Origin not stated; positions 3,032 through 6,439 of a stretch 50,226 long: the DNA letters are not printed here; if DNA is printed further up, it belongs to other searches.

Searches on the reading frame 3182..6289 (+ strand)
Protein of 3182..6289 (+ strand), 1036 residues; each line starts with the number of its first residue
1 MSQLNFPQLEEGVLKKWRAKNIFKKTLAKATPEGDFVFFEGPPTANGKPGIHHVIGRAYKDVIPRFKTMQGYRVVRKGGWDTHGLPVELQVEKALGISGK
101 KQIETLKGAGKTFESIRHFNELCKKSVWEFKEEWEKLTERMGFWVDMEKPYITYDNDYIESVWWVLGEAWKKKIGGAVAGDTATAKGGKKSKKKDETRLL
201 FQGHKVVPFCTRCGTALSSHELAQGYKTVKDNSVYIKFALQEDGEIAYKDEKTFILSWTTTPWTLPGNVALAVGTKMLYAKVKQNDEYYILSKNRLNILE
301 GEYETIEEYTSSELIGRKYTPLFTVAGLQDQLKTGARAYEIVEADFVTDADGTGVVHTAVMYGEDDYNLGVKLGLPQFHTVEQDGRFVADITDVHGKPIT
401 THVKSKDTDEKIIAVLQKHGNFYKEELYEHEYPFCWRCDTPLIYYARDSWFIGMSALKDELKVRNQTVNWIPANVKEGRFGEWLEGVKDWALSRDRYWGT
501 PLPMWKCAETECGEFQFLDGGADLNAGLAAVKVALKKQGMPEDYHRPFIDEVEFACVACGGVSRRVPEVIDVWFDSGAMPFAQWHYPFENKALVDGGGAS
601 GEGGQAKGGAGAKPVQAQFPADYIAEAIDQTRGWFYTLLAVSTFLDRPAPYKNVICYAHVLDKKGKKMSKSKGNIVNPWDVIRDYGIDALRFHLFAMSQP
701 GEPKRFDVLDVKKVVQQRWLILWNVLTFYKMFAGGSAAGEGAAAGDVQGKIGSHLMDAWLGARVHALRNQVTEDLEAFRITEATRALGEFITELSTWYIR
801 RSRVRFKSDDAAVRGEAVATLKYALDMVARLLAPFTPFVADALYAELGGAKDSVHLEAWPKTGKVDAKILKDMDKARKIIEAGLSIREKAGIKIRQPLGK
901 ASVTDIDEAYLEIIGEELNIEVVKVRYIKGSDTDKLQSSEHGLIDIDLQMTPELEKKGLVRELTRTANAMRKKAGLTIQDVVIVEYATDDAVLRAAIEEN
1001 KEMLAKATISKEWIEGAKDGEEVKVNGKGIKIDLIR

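Call 26: find_related_loci(query=window:3182-6289:+, collection=genome_contigs, flank=10000)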
Query window:3182-6289:+ (1036 aa) in genome_contigs; peptide patterns used: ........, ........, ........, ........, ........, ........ (x = any residue, [..] = any of these).
600 stretches matched a pattern (row limit reached: there are more); 593 encode a relative of the query (tblastn E <= 1e-3); the best 80 are kept; 80 distinct loci.
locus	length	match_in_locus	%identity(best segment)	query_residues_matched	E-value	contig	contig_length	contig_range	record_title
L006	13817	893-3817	48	4-1028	0e+0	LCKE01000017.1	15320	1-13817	MAG: Parcubacteria group bacterium GW2011_GWF2_45_11 UW91_C0017, whole genome shotgun sequence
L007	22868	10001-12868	48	5-1024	0e+0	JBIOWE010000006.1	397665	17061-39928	MAG: Patescibacteria group bacterium isolate MAG090 k127_1872980, whole genome shotgun sequence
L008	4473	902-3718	49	5-1010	0e+0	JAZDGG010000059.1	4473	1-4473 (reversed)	MAG: bacterium isolate MEGAHIT-group-0.240 k141_1730428, whole genome shotgun sequence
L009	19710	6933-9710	49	1-1007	0e+0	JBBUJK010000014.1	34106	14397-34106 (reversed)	MAG: Patescibacteria group bacterium isolate H41-bin083_1 H41_bin083_1_000000000014, whole genome shotgun sequence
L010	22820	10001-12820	48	5-1024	0e+0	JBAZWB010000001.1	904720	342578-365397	MAG: Patescibacteria group bacterium isolate SO_2017_GW1_267 NODE_26_length_904720_cov_3.416747_OW334_2017, whole genome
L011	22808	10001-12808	48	1-1012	0e+0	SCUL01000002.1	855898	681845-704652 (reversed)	MAG: Patescibacteria group bacterium isolate FW602_bin.41 FW602_bin.41-126857, whole genome shotgun sequence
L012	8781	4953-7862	45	4-1034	0e+0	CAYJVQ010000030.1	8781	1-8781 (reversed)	MAG TPA_asm: uncultured Gammaproteobacteria bacterium isolate ERP125453_co1_318 genome assembly, contig: NODE_9661_lengt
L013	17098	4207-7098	46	6-1024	0e+0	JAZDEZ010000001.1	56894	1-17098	MAG: Patescibacteria group bacterium isolate MEGAHIT-group-0.176 k141_2223388, whole genome shotgun sequence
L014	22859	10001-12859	46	5-1011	0e+0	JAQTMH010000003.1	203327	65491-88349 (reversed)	MAG: Patescibacteria group bacterium isolate STA_36 NODE_133_length_203327_cov_5.263081_Sandtown_A, whole genome shotgun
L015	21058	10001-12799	45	2-1012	0e+0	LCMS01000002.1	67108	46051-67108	MAG: Candidatus Uhrbacteria bacterium GW2011_GWE2_46_68 UX57_C0002, whole genome shotgun sequence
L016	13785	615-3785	45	2-1018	0e+0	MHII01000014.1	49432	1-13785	MAG: Candidatus Buchananbacteria bacterium RIFCSPHIGHO2_02_FULL_39_17 rifcsphigho2_02_scaffold_2310, whole genome shotgu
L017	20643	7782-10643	48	4-1036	0e+0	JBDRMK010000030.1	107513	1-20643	MAG: Patescibacteria group bacterium isolate MEGAHIT-group-1.828 k141_5249805, whole genome shotgun sequence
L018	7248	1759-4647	45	2-1028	0e+0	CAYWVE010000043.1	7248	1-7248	MAG TPA_asm: uncultured Candidatus Saccharibacteria bacterium isolate binchicken_co31_362 genome assembly, contig: k141_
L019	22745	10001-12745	44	4-1012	0e+0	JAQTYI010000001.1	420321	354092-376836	MAG: Candidatus Portnoybacteria bacterium isolate STC_33 NODE_23_length_420321_cov_6.434135_Sandtown_C, whole genome sho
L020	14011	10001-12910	46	3-1010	0e+0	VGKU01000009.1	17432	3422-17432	MAG: Candidatus Parcubacteria bacterium isolate M_DeepCast_50m_m2_233 M_DeepCast_50m_m2_233_Ga0194121_10005500, whole ge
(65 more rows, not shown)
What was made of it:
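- The host is a CPR bacterium: its IleRS is at most 49% identical to Patescibacteria MAGs (call 26).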
